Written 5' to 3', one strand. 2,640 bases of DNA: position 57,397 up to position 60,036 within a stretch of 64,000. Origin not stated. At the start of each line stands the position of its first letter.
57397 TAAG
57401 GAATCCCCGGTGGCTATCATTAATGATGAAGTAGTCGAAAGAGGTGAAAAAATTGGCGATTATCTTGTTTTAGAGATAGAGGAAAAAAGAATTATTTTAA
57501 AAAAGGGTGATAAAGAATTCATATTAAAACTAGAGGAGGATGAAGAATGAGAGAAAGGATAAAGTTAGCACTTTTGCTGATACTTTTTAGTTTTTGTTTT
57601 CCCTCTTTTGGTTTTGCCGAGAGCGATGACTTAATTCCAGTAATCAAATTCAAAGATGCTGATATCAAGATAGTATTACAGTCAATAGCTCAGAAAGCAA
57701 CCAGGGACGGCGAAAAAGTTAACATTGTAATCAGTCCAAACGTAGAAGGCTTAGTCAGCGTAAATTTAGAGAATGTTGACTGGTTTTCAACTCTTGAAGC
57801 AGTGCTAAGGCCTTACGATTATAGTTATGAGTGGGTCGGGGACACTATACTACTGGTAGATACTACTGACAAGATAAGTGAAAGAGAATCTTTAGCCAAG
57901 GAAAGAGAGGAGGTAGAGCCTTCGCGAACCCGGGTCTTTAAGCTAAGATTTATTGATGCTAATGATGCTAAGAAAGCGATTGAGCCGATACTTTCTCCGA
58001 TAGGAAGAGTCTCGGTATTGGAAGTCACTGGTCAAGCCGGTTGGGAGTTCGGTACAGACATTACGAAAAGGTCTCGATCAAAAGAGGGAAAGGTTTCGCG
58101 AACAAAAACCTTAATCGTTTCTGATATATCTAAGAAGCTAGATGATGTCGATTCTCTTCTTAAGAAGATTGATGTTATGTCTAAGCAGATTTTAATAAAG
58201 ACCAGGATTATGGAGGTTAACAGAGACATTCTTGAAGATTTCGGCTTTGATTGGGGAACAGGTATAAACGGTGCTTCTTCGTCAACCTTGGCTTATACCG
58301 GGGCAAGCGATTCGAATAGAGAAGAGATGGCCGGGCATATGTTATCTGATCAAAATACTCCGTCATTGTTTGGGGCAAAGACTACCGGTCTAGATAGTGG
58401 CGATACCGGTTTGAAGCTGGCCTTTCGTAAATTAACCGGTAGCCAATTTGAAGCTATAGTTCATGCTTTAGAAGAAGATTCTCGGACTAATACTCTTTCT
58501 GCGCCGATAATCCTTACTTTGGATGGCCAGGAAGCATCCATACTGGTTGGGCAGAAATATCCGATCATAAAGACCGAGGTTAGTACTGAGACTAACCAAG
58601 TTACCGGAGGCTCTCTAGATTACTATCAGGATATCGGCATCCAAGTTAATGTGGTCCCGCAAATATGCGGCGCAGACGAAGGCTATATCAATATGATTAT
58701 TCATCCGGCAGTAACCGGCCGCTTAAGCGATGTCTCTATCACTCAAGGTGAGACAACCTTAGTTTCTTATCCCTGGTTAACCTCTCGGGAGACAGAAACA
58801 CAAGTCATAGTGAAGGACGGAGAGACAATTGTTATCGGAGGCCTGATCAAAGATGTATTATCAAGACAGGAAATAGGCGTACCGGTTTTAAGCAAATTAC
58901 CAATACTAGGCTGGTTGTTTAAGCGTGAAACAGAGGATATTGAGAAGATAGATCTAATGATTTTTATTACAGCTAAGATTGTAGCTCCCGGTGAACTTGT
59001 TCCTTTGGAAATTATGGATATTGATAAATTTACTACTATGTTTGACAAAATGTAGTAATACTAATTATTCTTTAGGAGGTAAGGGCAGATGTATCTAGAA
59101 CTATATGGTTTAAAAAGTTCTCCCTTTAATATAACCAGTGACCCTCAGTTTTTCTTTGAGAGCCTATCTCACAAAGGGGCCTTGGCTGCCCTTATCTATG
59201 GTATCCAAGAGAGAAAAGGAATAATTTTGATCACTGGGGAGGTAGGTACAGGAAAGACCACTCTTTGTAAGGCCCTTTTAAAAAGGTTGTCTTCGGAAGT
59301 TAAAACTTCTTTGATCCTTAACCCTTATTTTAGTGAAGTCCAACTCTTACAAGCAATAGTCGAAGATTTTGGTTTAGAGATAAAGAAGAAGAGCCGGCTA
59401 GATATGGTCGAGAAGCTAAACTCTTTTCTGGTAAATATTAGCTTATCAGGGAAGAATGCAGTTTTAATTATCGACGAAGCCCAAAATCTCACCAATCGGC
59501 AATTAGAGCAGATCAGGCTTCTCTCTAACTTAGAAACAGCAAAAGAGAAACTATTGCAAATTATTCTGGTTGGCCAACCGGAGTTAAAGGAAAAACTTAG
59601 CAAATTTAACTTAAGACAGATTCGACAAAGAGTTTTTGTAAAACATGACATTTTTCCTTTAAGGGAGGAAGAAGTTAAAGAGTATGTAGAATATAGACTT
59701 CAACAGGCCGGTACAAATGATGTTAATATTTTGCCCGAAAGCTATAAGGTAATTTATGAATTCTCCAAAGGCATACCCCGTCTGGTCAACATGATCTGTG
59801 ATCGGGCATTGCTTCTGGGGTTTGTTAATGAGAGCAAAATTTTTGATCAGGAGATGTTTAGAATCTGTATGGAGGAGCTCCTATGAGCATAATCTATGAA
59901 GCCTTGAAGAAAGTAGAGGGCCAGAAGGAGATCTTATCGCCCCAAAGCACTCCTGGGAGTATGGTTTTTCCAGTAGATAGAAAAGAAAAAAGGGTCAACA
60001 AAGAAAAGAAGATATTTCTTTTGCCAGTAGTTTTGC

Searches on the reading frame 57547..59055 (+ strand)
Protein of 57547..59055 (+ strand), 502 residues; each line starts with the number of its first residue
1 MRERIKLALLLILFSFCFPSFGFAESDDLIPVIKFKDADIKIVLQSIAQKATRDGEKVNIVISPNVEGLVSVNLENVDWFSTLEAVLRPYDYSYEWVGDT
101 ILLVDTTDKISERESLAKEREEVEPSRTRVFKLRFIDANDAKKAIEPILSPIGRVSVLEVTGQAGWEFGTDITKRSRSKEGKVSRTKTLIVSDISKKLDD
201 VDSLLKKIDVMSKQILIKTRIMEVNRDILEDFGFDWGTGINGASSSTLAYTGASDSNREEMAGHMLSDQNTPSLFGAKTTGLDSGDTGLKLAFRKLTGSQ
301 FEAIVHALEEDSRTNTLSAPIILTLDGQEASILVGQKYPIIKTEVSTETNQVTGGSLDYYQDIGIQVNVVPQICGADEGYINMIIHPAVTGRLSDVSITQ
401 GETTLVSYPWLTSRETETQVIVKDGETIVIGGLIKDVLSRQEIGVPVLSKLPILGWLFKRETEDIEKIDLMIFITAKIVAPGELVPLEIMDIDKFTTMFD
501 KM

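Call 4: search_protein_families(library=pfam, proteins=[window:57547-59055:+], max_evalue=0.01)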
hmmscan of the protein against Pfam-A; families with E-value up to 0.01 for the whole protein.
window:57547-59055:+ (502 aa): 4 families
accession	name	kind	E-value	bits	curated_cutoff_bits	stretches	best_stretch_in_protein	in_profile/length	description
PF00263.26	Secretin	-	8.3e-42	143.1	27.5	1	307-479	1-168/169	Bacterial type II and III secretion system protein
PF03958.22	Secretin_N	-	7.8e-08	32.9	28.2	1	128-162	1-42/69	Bacterial type II/III secretion system short domain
PF07660.19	STN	-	3.5e-06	27.1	28.4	1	58-104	1-50/52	Secretin and TonB N terminus short domain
PF21305.2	type_II_gspD_N0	-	7.5e-05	22.9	27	1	34-93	2-60/71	GspD-like, N0 domain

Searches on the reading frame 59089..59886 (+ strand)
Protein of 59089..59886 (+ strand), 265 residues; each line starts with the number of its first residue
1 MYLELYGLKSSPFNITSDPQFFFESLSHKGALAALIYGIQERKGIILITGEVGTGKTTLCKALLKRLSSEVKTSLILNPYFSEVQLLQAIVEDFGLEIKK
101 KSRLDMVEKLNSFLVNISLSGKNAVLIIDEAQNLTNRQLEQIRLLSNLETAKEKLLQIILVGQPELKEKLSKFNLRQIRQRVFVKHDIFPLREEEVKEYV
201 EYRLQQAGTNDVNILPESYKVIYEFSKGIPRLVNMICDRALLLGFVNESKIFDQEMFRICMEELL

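Call 5: search_protein_families(library=ncbifam, proteins=[window:59089-59886:+], max_evalue=0.01)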
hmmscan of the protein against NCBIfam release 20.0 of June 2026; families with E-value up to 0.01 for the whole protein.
window:59089-59886:+ (265 aa): 37 families (the best 25 are shown)
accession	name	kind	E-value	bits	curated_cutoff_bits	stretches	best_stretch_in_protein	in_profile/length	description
TIGR03015.1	pepcterm_ATPase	hypoth_equivalog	1.6e-88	296.7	324.5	1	1-263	1-265/269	XrtA/PEP-CTERM system-associated ATPase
NF004041.0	PRK05541.1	subfamily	1.4e-05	25.2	127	1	41-125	5-82/176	adenylyl-sulfate kinase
NF001154.0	PRK00149.3-3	equivalog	2.8e-05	23.3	410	1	46-178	153-270/462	chromosomal replication initiator protein DnaA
TIGR00150.1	T6A_YjeE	equivalog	3.5e-05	23.7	60.1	1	35-72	14-51/135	tRNA (adenosine(37)-N6)-threonylcarbamoyltransferase complex ATPase subunit type 1 TsaE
TIGR02928.1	TIGR02928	subfamily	6.1e-05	22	181.3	1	46-172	43-184/366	orc1/cdc6 family replication initiation protein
NF000355.4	ribo_prot_ABC_F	equivalog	9.4e-05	21.5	380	2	43-77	339-372/499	ribosomal protection-like ABC-F family protein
NF041000.1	ATPase_ComGA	equivalog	0.00012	21.2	300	1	37-74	122-159/267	competence type IV pilus ATPase ComGA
NF053861.1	DS8_antiphage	equivalog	0.00012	20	790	1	41-156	368-477/994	anti-phage protein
TIGR02782.1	TrbB_P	equivalog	0.00013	21.4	304.55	1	31-76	125-170/303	P-type conjugative transfer ATPase TrbB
TIGR00678.1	holB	equivalog_domain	0.00039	20.1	180.6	1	46-164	17-136/188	DNA polymerase III subunit delta'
NF011517.0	PRK14956.1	equivalog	0.00052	18.9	654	1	19-153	14-150/486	DNA polymerase III subunits gamma and tau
TIGR03420.1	DnaA_homol_Hda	equivalog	0.00057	19.5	194.8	0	39-77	34-72/226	DnaA regulatory inactivator Hda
NF053534.1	T4PilAsmATPsTfpB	equivalog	0.00062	18.3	850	1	39-77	332-371/584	type IV pilus assembly ATPase TfpB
TIGR02533.1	type_II_gspE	equivalog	0.00068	18.4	630.25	1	34-72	234-272/486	type II secretion system ATPase GspE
NF011518.0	PRK14957.1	equivalog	0.00076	18.2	775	1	18-155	11-150/546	DNA polymerase III subunits gamma and tau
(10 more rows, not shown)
